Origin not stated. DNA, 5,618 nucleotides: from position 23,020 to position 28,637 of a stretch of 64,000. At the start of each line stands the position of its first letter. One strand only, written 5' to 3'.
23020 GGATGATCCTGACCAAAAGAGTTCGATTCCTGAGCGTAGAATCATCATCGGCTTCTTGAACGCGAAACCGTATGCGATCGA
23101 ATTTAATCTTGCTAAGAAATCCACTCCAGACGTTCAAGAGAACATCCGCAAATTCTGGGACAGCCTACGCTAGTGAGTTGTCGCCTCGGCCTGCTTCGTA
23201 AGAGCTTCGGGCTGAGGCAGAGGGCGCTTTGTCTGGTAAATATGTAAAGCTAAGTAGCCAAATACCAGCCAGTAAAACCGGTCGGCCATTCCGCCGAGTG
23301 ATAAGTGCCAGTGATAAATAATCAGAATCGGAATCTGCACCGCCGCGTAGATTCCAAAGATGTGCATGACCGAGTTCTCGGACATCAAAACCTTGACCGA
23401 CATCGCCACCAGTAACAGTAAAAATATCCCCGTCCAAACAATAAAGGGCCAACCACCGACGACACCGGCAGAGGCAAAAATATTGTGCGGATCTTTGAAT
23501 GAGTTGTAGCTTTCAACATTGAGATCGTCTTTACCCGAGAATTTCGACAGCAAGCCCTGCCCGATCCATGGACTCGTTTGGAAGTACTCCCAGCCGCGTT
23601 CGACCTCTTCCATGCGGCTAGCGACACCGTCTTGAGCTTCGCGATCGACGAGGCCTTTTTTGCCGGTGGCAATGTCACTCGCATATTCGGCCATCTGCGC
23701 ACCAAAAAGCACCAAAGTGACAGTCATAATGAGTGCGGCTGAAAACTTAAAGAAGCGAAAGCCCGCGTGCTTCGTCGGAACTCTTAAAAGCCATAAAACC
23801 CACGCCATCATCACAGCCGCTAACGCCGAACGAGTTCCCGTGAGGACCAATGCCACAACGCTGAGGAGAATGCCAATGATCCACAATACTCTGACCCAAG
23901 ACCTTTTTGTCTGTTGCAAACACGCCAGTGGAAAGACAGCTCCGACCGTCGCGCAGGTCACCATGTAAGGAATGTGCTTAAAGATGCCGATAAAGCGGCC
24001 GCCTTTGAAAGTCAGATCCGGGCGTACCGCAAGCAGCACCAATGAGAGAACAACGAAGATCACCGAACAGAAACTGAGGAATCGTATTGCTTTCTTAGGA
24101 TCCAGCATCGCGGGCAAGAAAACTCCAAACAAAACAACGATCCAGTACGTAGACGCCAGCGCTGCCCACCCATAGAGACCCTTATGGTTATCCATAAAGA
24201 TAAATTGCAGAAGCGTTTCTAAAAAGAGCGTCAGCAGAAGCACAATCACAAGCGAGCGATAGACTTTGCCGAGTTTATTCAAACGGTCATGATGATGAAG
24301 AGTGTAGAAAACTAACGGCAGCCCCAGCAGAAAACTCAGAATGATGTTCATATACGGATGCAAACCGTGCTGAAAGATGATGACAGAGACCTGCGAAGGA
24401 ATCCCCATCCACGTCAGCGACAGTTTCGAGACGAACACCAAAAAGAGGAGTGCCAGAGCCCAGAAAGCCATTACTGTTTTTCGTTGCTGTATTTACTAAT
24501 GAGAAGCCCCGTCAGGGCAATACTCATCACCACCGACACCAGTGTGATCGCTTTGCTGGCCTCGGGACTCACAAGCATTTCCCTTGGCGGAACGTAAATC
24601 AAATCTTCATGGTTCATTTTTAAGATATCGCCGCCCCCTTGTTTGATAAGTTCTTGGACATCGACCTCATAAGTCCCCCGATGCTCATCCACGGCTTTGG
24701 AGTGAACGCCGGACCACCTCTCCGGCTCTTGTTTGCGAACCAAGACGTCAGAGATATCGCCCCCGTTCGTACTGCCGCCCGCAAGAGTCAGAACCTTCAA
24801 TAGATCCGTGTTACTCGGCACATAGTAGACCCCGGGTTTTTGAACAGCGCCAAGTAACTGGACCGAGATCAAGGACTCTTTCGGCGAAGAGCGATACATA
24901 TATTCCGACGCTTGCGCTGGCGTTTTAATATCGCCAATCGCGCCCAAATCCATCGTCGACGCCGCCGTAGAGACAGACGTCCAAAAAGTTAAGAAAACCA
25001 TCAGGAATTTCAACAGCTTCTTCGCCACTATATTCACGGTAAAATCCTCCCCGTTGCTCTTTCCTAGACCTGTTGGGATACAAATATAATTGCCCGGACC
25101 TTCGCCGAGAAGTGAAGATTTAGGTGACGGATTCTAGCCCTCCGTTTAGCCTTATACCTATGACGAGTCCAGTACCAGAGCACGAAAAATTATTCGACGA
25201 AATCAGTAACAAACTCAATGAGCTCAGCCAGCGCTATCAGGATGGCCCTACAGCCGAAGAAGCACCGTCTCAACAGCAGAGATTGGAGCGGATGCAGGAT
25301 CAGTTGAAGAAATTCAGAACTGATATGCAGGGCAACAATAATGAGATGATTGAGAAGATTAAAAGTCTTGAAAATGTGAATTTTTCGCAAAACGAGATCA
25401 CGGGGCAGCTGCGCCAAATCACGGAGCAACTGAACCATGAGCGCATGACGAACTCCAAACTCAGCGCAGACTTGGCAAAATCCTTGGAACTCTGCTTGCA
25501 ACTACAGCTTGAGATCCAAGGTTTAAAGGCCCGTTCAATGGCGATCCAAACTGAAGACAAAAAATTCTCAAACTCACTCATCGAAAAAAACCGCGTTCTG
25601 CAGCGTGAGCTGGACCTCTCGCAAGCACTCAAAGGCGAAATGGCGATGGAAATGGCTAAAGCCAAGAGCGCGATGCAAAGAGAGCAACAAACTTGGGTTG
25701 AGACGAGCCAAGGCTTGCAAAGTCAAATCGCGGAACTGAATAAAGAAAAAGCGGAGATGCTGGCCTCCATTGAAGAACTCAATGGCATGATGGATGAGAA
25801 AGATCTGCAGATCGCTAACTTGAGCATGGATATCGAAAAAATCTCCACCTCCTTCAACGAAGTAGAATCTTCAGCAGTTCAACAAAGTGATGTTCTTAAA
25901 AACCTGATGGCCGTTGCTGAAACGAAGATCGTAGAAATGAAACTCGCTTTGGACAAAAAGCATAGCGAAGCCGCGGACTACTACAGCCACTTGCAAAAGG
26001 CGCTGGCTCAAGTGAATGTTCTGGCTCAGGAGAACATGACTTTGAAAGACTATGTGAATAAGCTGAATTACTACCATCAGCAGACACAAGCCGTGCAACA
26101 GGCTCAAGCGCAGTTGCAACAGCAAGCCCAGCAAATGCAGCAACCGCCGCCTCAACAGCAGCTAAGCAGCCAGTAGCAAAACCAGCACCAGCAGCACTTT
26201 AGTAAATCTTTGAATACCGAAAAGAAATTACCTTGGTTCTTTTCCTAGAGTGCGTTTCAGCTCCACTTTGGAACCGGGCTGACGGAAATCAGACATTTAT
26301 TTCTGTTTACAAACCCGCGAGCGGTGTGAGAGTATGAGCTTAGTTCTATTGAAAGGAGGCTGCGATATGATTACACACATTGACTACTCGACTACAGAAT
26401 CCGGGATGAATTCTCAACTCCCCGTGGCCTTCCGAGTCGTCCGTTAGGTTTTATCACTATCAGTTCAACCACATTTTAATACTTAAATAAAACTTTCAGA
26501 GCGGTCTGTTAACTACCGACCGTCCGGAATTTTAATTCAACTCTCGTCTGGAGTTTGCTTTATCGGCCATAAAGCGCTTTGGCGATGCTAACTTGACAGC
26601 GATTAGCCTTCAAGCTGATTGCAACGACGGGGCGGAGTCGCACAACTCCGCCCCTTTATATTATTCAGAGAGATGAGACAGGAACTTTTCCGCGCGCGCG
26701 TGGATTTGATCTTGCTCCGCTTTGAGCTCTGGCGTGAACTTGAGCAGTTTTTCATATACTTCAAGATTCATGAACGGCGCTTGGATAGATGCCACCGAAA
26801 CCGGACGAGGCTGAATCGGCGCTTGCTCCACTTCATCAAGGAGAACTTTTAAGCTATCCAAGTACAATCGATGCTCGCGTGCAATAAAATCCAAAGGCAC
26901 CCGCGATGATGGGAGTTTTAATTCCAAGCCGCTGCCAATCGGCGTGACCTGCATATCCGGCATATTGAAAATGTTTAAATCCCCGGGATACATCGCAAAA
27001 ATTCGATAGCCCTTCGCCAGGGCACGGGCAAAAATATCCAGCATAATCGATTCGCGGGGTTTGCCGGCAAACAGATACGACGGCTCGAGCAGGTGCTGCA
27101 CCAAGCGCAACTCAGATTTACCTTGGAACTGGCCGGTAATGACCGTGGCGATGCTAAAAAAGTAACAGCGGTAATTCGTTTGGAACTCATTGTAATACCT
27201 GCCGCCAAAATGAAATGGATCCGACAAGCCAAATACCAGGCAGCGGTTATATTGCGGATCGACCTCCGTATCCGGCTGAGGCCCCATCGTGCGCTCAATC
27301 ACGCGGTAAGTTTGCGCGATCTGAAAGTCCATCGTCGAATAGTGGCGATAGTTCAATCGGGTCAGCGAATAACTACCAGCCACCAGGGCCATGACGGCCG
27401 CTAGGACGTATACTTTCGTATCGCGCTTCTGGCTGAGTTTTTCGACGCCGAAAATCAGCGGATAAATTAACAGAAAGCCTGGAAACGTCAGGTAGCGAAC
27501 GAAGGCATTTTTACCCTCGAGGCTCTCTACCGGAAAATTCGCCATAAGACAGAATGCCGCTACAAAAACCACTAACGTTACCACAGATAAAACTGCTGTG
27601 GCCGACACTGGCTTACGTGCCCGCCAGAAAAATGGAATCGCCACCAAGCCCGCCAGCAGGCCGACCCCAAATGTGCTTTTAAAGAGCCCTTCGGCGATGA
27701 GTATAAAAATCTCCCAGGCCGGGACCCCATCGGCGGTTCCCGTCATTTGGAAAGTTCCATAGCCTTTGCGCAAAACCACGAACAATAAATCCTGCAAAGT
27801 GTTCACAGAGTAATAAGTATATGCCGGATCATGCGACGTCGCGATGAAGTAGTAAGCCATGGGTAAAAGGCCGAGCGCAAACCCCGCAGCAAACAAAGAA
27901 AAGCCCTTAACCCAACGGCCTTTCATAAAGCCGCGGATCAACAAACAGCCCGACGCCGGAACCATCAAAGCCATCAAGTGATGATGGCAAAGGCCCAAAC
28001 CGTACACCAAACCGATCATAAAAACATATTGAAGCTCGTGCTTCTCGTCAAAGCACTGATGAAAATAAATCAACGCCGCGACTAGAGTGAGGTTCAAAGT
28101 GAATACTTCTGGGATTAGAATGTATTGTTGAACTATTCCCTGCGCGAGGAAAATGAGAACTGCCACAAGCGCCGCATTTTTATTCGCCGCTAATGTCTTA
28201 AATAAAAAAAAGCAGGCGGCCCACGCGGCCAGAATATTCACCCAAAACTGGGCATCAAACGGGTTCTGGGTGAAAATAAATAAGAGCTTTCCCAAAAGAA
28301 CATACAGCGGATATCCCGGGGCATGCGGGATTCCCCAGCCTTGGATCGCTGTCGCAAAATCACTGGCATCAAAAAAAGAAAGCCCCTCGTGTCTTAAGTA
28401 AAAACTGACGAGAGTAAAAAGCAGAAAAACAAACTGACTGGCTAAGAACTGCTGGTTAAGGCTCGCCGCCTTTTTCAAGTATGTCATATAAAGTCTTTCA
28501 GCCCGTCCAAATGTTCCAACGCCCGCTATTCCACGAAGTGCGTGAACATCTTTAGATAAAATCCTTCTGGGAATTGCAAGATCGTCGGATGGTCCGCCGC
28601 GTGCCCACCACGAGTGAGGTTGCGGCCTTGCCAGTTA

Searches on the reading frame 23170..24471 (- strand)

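Call 103: search_protein_families(library=pfam, proteins=[window:23170-24471:-], max_evalue=0.00001)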
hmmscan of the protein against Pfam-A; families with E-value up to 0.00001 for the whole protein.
window:23170-24471:- (433 aa): 1 family
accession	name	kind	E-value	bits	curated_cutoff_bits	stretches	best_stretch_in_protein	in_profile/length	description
PF04932.20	Wzy_C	-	2.4e-18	66.8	31.7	1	200-342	2-143/149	O-Antigen ligase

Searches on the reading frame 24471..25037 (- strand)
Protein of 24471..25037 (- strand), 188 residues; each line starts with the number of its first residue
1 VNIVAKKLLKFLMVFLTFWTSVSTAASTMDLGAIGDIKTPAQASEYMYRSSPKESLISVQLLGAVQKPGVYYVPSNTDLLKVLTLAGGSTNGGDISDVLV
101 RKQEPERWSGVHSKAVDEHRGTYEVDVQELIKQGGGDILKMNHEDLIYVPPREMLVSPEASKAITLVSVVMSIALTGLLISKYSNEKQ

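Call 103: search_protein_families(library=pfam, proteins=[window:24471-25037:-], max_evalue=0.00001)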
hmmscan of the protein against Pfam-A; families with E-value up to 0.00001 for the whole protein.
window:24471-25037:- (188 aa): 1 family
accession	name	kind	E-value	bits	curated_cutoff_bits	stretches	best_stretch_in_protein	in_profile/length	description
PF10531.15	SLBB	-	5.6e-09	36.1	27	1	59-102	2-45/55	SLBB domain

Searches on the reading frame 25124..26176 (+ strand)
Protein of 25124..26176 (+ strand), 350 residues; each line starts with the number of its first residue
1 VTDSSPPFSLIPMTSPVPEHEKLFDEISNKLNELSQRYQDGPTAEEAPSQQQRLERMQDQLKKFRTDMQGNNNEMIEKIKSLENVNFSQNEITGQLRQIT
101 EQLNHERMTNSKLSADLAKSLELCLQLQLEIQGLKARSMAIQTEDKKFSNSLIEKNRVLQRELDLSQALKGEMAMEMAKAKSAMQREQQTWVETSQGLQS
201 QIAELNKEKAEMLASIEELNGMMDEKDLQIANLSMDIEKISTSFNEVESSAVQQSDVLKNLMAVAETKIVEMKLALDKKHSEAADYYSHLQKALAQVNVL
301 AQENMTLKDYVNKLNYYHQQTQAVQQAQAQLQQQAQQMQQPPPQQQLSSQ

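Call 6: search_protein_families(library=pfam, proteins=[window:25124-26176:+], max_evalue=0.01)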
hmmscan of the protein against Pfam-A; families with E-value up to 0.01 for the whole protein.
window:25124-26176:+ (350 aa): 1 family
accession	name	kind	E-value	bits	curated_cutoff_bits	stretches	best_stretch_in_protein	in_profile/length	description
PF04691.17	ApoC-I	-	0.0059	16.9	28.3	0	47-82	1-36/61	Apolipoprotein C-I (ApoC-1)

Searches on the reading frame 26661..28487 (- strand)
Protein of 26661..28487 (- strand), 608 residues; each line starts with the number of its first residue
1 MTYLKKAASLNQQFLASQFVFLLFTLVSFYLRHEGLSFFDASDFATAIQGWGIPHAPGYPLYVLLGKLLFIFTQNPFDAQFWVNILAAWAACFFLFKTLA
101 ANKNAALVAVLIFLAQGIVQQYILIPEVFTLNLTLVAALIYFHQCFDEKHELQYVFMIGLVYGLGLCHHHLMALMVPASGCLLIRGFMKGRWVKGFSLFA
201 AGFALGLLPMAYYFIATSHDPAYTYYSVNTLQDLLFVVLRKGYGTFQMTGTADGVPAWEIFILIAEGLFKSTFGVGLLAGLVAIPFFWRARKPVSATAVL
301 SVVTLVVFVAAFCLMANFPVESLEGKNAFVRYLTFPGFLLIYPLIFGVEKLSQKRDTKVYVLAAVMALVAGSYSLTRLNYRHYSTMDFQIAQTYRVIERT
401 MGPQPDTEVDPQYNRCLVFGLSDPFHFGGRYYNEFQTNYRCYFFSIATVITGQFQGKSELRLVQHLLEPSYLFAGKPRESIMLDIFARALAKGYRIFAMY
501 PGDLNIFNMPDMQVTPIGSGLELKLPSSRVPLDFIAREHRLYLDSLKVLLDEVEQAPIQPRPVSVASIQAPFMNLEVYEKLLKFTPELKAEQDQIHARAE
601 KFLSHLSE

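Call 6: search_protein_families(library=pfam, proteins=[window:26661-28487:-], max_evalue=0.01)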
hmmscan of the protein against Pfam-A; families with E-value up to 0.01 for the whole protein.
window:26661-28487:- (608 aa): 2 families
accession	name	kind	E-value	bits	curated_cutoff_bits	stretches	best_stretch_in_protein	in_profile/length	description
PF11028.14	TMEM260-like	-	3.1e-14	53.6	24.2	1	40-184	1-171/179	Protein O-mannosyl-transferase TMEM260-like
PF13231.12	PMT_2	-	4e-05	24.3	26.1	1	67-210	11-154/160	Dolichyl-phosphate-mannose-protein mannosyltransferase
